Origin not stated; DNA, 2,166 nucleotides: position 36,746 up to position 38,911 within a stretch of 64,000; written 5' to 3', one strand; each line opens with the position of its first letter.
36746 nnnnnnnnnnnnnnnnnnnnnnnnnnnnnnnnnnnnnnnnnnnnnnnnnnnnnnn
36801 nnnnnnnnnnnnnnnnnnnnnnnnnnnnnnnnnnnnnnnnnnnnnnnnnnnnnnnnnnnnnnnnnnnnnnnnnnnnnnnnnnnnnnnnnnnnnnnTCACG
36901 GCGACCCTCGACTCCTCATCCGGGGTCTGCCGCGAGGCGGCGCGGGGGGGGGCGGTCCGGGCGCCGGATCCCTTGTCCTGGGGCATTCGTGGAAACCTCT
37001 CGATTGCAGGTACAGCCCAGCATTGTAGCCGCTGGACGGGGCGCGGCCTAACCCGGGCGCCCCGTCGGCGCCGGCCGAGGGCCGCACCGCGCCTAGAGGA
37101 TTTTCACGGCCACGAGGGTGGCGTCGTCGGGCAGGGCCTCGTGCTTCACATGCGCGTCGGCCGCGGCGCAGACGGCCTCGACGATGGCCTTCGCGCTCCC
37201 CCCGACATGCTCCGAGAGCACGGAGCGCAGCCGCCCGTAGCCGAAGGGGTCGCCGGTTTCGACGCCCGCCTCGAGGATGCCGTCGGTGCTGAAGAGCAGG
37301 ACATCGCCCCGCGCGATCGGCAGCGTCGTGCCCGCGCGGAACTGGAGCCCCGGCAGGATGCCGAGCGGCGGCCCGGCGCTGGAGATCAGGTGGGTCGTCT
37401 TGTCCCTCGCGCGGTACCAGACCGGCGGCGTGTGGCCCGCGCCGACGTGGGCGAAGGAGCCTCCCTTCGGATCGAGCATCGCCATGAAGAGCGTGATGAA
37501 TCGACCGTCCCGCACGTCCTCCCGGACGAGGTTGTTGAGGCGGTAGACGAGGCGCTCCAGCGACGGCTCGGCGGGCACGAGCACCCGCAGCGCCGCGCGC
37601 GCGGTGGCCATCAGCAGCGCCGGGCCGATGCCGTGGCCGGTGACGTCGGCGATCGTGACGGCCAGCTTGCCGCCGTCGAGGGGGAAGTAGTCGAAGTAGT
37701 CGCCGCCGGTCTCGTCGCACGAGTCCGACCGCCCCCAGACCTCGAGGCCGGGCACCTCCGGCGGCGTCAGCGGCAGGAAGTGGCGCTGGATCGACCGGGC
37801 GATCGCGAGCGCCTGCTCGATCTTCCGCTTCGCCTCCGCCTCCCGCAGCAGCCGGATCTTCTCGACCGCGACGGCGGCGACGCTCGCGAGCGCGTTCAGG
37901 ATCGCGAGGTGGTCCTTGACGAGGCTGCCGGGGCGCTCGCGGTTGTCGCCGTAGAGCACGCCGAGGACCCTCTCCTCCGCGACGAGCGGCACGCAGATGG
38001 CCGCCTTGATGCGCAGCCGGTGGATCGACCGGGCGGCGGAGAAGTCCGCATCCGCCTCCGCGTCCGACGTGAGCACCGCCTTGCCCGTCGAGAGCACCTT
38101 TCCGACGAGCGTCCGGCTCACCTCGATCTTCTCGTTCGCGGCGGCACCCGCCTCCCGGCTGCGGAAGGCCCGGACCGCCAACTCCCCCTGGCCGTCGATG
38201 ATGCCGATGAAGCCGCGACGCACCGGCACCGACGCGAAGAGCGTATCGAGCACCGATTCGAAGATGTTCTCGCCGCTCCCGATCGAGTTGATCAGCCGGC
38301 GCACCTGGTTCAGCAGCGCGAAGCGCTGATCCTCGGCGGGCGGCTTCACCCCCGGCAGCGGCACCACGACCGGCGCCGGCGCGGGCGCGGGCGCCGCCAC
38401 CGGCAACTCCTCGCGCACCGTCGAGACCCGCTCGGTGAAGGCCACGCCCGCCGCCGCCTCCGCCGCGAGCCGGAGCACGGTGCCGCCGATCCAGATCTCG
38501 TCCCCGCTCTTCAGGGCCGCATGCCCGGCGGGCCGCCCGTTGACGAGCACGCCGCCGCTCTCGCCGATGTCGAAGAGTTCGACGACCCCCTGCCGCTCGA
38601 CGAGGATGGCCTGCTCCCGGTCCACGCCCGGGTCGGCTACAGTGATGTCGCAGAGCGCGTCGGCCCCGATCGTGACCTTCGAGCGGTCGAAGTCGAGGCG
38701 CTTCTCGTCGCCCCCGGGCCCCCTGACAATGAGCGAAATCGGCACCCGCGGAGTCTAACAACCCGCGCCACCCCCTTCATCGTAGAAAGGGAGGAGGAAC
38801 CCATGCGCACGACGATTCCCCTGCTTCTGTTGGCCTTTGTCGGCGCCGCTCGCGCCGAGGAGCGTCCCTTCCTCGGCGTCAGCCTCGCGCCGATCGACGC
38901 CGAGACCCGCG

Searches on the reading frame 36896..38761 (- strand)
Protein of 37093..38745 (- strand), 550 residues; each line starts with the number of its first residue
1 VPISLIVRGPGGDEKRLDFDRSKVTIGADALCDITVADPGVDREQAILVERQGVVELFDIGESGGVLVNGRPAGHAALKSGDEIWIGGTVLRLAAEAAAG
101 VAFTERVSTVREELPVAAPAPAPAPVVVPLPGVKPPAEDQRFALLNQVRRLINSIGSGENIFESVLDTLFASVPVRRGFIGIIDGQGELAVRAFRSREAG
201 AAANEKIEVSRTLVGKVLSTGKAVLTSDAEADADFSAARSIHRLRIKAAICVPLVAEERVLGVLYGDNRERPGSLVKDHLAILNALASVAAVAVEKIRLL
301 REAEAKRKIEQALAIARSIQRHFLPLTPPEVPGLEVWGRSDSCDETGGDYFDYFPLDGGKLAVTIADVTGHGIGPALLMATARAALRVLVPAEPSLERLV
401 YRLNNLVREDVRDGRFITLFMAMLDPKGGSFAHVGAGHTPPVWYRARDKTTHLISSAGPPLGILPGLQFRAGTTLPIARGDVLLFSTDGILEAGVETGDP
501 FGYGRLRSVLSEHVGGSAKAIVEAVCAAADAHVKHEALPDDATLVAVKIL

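Call 3: search_protein_families(library=pfam, proteins=[window:37093-38745:-, window:36896-38761:-], max_evalue=0.01)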
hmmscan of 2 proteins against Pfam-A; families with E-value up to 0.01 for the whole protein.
window:37093-38745:- (550 aa): 6 families
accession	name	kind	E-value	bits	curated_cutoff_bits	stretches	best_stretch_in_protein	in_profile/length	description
PF07228.17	SpoIIE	-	2.7e-44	151.9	25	1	357-549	1-191/192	Stage II sporulation protein E (SpoIIE)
PF13185.12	GAF_2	-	1.4e-16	61.4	28.6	1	160-295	6-136/136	GAF domain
PF01590.32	GAF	-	1.5e-13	51.9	22.4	1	159-294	3-133/133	GAF domain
PF13492.12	GAF_3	-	3.5e-12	47.3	27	1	159-295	3-128/129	GAF domain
PF00498.31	FHA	-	1.9e-10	41.4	20.7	1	24-87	1-67/67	FHA domain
PF16697.10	Yop-YscD_cpl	-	7.2e-10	39.4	33.2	1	18-96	13-93/94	Inner membrane component of T3SS, cytoplasmic domain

window:36896-38761:- (621 aa): 0 families

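Call 6: search_protein_families(library=ncbifam, proteins=[window:37093-38745:-], max_evalue=0.001)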
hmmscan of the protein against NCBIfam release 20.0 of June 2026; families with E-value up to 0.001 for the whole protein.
window:37093-38745:- (550 aa): 8 families
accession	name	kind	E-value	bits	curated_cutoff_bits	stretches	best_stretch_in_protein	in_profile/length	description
TIGR01817.1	nifA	equivalog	2.2e-13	49.8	528.85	1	140-312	2-173/534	nif-specific transcriptional activator NifA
NF033760.1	gliding_GltG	equivalog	1.4e-11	43.7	650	1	18-129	20-130/650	adventurous gliding motility protein GltG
TIGR02865.1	spore_II_E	equivalog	1.5e-07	29.9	490.8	1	345-549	565-763/764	stage II sporulation protein E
NF038263.1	prot_phos_SiaA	equivalog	3.8e-07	29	700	1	303-548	405-656/658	biofilm regulation protein phosphatase SiaA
NF045505.1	RR_RssB_Pseudo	equivalog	6.9e-07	28.6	700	1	314-492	157-340/394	two-component system response regulator RssB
NF041660.2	oxygluDhInhib_OdhI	equivalog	1.8e-06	27.9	200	1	6-88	41-122/130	oxoglutarate dehydrogenase inhibitor Odhl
TIGR03354.1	VI_FHA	hypoth_equivalog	1.4e-05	25.1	120.25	1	13-108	15-116/420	type VI secretion system-associated FHA domain protein TagH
NF052573.1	HisKinEspAMyxo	equivalog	0.00017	19.8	1400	1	17-95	41-121/755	serine histidine kinase EspA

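Call 23: find_homologous_proteins(query=window:37093-38745:-, max_evalue=1e-20)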
Query window:37093-38745:- (550 aa): 2024 proteins with E <= 1e-20 among 8000 candidates; the best 120 are listed.
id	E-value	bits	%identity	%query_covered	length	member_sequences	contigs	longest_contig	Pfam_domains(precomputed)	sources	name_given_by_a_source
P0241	0.0e+0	1194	100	100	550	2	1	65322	PF13185.13,PF00498.32,PF01590.33,PF16697.11,PF13492.13,PF07228.18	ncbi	-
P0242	0.0e+0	1080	90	100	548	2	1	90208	PF13185.13,PF00498.32,PF01590.33,PF16697.11,PF13492.13,PF07228.18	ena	-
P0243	5.2e-249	845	72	100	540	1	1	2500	PF13185.13,PF00498.32,PF01590.33,PF16697.11,PF13492.13,PF07228.18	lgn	-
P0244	9.1e-236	802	68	100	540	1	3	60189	PF13185.13,PF00498.32,PF01590.33,PF16697.11,PF13492.13,PF07228.18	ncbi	ncbi:MAG: SpoIIE family protein phosphatase [Planctomycetota bacterium]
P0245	2.0e-235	801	68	99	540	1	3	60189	PF13185.13,PF00498.32,PF01590.33,PF16697.11,PF13492.13,PF07228.18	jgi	jgi:sigma-B regulation protein RsbU (phosphoserine phosphatase)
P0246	1.5e-229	781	67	100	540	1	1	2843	PF13185.13,PF00498.32,PF01590.33,PF16697.11,PF13492.13,PF07228.18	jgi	jgi:sigma-B regulation protein RsbU (phosphoserine phosphatase)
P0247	8.5e-229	779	66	99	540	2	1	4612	PF13185.13,PF00498.32,PF01590.33,PF16697.11,PF13492.13,PF07228.18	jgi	-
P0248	7.7e-228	776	67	100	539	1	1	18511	PF13185.13,PF00498.32,PF01590.33,PF16697.11,PF13492.13,PF07228.18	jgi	jgi:sigma-B regulation protein RsbU (phosphoserine phosphatase)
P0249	8.3e-228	775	66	100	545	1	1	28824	PF13185.13,PF00498.32,PF01590.33,PF16697.11,PF13492.13,PF07228.18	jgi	jgi:serine phosphatase RsbU (regulator of sigma subunit)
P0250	3.4e-227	773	66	100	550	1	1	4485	PF13185.13,PF00498.32,PF01590.33,PF16697.11,PF13492.13,PF07228.18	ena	-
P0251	2.5e-226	770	66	100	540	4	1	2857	PF13185.13,PF00498.32,PF01590.33,PF16697.11,PF13492.13,PF07228.18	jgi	jgi:sigma-B regulation protein RsbU (phosphoserine phosphatase)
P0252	3.1e-225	767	64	99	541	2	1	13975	PF13185.13,PF00498.32,PF01590.33,PF16697.11,PF13492.13,PF07228.18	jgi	-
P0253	3.5e-225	767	65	100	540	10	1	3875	PF13185.13,PF00498.32,PF01590.33,PF16697.11,PF13492.13,PF07228.18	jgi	jgi:serine phosphatase RsbU (regulator of sigma subunit)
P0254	2.3e-224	764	66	100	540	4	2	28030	PF13185.13,PF00498.32,PF01590.33,PF16697.11,PF13492.13,PF07228.18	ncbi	ncbi:MAG: SpoIIE family protein phosphatase [Planctomycetota bacterium]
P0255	8.5e-224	762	66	100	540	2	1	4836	PF13185.13,PF00498.32,PF01590.33,PF16697.11,PF13492.13,PF07228.18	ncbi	-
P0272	2.4e-208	711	63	100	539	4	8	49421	PF13185.13,PF00498.32,PF01590.33,PF16697.11,PF13492.13,PF07228.18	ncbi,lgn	-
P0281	2.6e-200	685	61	97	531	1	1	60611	PF13185.13,PF00498.32,PF01590.33,PF16697.11,PF13492.13,PF07228.18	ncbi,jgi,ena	-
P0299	6.9e-174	597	55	100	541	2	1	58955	PF13185.13,PF00498.32,PF01590.33,PF16697.11,PF13492.13,PF07228.18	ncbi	ncbi:MAG: SpoIIE family protein phosphatase [Planctomycetota bacterium]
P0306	9.4e-158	544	49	100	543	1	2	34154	PF13185.13,PF01590.33,PF16697.11,PF13492.13,PF07228.18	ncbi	ncbi:MAG: SpoIIE family protein phosphatase [Planctomycetota bacterium]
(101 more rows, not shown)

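Call 25: find_related_loci(query=A1, collection=metagenome_contigs, flank=8000)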
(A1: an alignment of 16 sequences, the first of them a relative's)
Query A1 (550 aa) in metagenome_contigs; peptide patterns used: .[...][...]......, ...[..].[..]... (x = any residue, [..] = any of these).
600 stretches matched a pattern (row limit reached: there are more); 417 encode a relative of the query (tblastn E <= 1e-3); the best 80 are kept; 80 distinct loci.
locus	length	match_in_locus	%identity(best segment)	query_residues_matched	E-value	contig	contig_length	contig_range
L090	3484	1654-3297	65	1-549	0e+0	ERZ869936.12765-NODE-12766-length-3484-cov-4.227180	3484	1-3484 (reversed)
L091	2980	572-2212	59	3-549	0e+0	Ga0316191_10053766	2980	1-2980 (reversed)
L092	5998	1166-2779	56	3-549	0e+0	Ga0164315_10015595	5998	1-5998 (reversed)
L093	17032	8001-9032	39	206-548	2e-66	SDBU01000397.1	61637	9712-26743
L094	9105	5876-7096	33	142-549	4e-64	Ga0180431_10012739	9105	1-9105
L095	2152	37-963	41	244-550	6e-66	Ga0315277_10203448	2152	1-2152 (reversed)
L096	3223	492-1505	37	213-549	4e-62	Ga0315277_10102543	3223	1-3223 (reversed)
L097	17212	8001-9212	32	144-550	1e-55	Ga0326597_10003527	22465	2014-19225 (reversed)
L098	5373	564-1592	35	206-548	4e-54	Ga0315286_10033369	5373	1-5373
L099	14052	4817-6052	33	141-548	3e-53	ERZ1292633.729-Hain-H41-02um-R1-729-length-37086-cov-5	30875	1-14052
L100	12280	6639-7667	34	206-548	1e-50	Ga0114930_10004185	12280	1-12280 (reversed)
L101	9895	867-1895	35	206-548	8e-51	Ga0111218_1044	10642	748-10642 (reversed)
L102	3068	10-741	40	307-550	1e-49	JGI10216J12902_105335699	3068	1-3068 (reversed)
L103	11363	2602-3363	40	294-550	5e-49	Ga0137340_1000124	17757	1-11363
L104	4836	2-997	32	215-550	5e-49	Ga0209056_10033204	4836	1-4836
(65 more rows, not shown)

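Call 27: find_encoding_contigs(protein=P0244, flank=7000, max_places=1)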
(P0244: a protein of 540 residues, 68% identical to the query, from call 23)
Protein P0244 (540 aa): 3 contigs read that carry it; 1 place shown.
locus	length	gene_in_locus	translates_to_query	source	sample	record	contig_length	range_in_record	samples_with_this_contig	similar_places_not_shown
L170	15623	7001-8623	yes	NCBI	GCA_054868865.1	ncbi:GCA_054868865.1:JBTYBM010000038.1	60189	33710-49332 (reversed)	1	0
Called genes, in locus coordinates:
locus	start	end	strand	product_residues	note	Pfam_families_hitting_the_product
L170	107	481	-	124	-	-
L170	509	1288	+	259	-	PF00132:Hexapep (weak), PF25084:LbH_EIF2B (faint), PF25087:GMPPB_C (weak), PF00132:Hexapep, PF13720:Acetyltransf_11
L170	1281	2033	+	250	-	PF06262:Zincin_1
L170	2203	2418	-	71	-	-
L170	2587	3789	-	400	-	PF01875:Memo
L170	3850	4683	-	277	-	-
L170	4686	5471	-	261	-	-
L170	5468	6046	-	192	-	PF04542:Sigma70_r2, PF08281:Sigma70_r4_2, PF04545:Sigma70_r4 (weak)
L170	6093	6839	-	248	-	PF00595:PDZ (faint), PF13180:PDZ_2, PF17820:PDZ_6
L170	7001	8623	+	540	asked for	PF16697:Yop-YscD_cpl, PF00498:FHA, PF01590:GAF, PF13185:GAF_2, PF13492:GAF_3, PF07228:SpoIIE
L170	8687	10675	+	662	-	PF01558:POR, PF01855:POR_N, PF02780:Transketolase_C (faint), PF17147:PFOR_II (weak)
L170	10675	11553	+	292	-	PF02775:TPP_enzyme_C, PF12367:PFO_beta_C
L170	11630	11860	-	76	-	-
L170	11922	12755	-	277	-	PF07998:Peptidase_M54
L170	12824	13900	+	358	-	PF01694:Rhomboid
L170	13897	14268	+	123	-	PF13622:4HBT_3, PF03061:4HBT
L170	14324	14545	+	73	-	-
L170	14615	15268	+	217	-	-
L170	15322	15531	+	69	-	-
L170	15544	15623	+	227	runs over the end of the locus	-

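Call 28: find_encoding_contigs(protein=P0299, flank=7000, max_places=1)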
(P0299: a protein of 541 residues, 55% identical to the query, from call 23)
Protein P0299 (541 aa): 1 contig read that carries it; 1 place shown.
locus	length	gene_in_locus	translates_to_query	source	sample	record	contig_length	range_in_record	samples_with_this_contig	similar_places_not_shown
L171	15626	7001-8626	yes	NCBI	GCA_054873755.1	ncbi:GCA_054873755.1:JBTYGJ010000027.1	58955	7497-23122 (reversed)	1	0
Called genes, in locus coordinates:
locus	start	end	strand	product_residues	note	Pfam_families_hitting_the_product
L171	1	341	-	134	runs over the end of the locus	-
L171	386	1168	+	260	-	PF00132:Hexapep (weak), PF25084:LbH_EIF2B (faint), PF25087:GMPPB_C (weak), PF14602:Hexapep_2 (faint), PF00132:Hexapep (weak), PF13720:Acetyltransf_11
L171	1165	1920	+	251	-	PF06262:Zincin_1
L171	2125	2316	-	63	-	-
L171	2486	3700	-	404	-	PF01875:Memo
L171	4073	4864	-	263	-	-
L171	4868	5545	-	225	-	-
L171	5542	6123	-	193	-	PF04542:Sigma70_r2, PF08281:Sigma70_r4_2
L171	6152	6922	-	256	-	PF13180:PDZ_2, PF17820:PDZ_6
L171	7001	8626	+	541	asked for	PF16697:Yop-YscD_cpl, PF00498:FHA, PF01590:GAF, PF13185:GAF_2, PF13492:GAF_3, PF07228:SpoIIE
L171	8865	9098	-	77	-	-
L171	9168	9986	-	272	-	PF07998:Peptidase_M54 (weak)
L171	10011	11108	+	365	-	PF01694:Rhomboid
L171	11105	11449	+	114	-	PF13622:4HBT_3 (weak), PF03061:4HBT (weak)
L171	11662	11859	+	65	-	-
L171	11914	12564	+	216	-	-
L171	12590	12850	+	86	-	PF04324:Fer2_BFD (weak)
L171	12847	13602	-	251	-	PF13646:HEAT_2 (weak)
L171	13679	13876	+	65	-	-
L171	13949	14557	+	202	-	-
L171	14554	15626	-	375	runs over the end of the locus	PF00266:Aminotran_5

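Call 29: find_encoding_contigs(protein=P0306, flank=7000, max_places=1)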
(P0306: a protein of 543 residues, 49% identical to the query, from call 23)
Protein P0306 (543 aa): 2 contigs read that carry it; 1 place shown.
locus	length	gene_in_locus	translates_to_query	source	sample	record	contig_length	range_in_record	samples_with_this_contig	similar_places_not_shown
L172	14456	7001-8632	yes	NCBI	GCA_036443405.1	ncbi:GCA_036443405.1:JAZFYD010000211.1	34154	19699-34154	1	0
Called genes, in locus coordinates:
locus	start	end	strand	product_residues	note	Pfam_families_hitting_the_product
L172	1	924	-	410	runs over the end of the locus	-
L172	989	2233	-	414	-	-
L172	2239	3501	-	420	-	-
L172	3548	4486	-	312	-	PF13180:PDZ_2 (faint), PF17820:PDZ_6 (weak)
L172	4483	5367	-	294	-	-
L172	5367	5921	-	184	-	PF07638:Sigma70_ECF (weak), PF04542:Sigma70_r2, PF08281:Sigma70_r4_2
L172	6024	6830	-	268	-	PF00595:PDZ, PF13180:PDZ_2, PF17820:PDZ_6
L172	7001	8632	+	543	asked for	PF16697:Yop-YscD_cpl, PF01590:GAF, PF13185:GAF_2, PF13492:GAF_3, PF07228:SpoIIE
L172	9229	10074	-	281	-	PF07998:Peptidase_M54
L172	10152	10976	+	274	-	PF01694:Rhomboid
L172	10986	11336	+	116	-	PF13622:4HBT_3, PF03061:4HBT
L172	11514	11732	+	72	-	-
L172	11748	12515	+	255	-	-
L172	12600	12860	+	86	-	-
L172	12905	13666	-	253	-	PF13646:HEAT_2 (weak)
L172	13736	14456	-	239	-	PF00266:Aminotran_5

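Call 50: search_protein_families(library=pfam, proteins=[L170:8687-10675:+, L170:10675-11553:+], max_evalue=0.001)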
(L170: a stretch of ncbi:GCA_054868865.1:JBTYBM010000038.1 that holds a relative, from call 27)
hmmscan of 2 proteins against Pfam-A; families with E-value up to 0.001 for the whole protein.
L170:8687-10675:+ (662 aa): 4 families
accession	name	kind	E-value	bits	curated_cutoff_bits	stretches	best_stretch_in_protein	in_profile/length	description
PF01855.24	POR_N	-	3.5e-51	174.6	27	1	211-435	2-215/231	Pyruvate flavodoxin/ferredoxin oxidoreductase, thiamine diP-bdg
PF01558.24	POR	-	2.1e-28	100.1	27.4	1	13-178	1-172/173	Pyruvate ferredoxin/flavodoxin oxidoreductase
PF17147.9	PFOR_II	-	1.5e-06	29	27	1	477-549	1-77/102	Pyruvate:ferredoxin oxidoreductase core domain II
PF02780.25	Transketolase_C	-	2.1e-05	24.9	25.9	1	476-540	9-74/124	Transketolase, C-terminal domain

L170:10675-11553:+ (292 aa): 2 families
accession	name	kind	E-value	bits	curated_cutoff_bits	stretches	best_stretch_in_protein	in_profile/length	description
PF02775.26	TPP_enzyme_C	-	4.8e-33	114.5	21.9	1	55-200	4-151/151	Thiamine pyrophosphate enzyme, C-terminal TPP binding domain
PF12367.13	PFO_beta_C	-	5e-24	84.6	24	1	204-267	1-64/66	Pyruvate ferredoxin oxidoreductase beta subunit C terminal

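Call 56: find_encoding_contigs(protein=P0272, flank=7000, max_places=2)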
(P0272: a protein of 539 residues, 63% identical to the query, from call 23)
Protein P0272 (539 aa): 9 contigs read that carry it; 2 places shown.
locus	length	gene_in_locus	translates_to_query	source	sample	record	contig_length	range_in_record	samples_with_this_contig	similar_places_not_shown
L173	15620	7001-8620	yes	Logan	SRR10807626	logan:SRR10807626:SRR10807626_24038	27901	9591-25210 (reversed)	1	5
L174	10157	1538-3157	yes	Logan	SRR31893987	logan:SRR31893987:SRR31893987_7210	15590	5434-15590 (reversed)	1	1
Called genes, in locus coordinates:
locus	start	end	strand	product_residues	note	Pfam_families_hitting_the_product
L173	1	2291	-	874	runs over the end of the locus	PF13513:HEAT_EZ (faint), PF02985:HEAT (faint), PF00514:Arm (faint), PF25786:HEAT_GCN1_C (faint), PF13646:HEAT_2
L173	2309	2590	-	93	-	-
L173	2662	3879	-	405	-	PF01875:Memo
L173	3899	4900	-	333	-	-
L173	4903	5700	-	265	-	-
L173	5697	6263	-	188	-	PF04542:Sigma70_r2, PF08281:Sigma70_r4_2, PF04545:Sigma70_r4 (weak)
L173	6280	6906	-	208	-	PF00595:PDZ (weak), PF13180:PDZ_2 (weak), PF17820:PDZ_6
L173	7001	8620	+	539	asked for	PF16697:Yop-YscD_cpl, PF00498:FHA, PF01590:GAF, PF13185:GAF_2, PF13492:GAF_3, PF07228:SpoIIE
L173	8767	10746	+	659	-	PF01558:POR, PF01855:POR_N, PF02780:Transketolase_C (weak), PF17147:PFOR_II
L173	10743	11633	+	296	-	PF02775:TPP_enzyme_C, PF12367:PFO_beta_C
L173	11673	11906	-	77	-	-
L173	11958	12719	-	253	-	PF07998:Peptidase_M54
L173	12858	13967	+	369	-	PF01694:Rhomboid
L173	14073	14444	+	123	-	PF13622:4HBT_3, PF03061:4HBT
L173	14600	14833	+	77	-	-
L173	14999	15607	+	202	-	-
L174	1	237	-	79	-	?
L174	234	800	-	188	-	PF04542:Sigma70_r2, PF08281:Sigma70_r4_2, PF04545:Sigma70_r4 (weak)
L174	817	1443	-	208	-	PF00595:PDZ (weak), PF13180:PDZ_2 (weak), PF17820:PDZ_6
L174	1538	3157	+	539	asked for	PF16697:Yop-YscD_cpl, PF00498:FHA, PF01590:GAF, PF13185:GAF_2, PF13492:GAF_3, PF07228:SpoIIE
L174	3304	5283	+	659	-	PF01558:POR, PF01855:POR_N, PF02780:Transketolase_C (weak), PF17147:PFOR_II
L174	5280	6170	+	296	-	PF02775:TPP_enzyme_C, PF12367:PFO_beta_C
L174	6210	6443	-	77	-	-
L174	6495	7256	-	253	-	PF07998:Peptidase_M54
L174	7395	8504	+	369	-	PF01694:Rhomboid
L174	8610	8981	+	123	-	PF13622:4HBT_3, PF03061:4HBT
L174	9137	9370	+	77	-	-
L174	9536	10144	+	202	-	-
